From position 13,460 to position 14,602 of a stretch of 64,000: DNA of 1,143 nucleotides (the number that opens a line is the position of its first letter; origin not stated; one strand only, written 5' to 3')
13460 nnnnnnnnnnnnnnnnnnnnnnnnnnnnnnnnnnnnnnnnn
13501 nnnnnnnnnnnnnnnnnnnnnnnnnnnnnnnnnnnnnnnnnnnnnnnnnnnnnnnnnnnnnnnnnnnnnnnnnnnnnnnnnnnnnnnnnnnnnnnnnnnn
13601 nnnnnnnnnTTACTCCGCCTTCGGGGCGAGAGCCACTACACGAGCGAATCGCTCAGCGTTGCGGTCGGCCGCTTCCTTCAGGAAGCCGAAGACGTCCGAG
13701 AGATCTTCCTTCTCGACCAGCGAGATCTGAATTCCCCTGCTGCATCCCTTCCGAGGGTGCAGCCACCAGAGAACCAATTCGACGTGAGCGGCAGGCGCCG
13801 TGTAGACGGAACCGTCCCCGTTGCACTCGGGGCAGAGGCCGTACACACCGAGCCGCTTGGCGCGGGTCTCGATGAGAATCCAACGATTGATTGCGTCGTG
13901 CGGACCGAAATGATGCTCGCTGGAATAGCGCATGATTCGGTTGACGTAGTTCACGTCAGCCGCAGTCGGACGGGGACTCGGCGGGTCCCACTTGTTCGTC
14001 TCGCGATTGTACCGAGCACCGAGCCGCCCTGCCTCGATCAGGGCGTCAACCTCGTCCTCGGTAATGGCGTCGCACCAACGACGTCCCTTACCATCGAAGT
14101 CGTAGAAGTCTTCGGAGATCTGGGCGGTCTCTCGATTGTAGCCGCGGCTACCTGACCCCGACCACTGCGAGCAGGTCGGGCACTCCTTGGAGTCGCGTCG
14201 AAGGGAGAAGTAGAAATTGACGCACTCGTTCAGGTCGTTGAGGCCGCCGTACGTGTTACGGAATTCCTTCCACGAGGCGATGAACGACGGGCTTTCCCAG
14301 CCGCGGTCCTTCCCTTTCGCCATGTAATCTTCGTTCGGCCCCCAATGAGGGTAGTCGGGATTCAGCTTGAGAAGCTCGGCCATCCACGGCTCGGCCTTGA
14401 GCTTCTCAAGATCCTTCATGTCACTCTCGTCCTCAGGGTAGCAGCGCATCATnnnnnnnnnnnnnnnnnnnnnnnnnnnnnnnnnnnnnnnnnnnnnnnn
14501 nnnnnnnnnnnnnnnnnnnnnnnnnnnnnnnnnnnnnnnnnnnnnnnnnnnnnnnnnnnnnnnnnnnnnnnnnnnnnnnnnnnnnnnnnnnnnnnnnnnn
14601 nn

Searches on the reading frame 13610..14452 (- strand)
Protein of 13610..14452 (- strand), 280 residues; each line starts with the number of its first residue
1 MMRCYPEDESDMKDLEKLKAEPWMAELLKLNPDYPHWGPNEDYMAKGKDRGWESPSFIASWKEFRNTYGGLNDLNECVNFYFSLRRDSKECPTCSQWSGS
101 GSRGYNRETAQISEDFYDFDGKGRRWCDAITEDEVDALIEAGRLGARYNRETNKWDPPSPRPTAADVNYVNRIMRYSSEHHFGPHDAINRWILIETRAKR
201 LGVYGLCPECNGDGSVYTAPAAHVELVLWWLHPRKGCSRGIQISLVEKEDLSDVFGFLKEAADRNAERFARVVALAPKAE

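Call 73: search_protein_families(library=phrogs, proteins=[window:13610-14452:-], max_evalue=0.001)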
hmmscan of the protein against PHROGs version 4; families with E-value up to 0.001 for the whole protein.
window:13610-14452:- (280 aa): 1 family
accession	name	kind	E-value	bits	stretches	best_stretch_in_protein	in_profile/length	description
phrog_7880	-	unknown function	0.00044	20.9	0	225-264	82-121/202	-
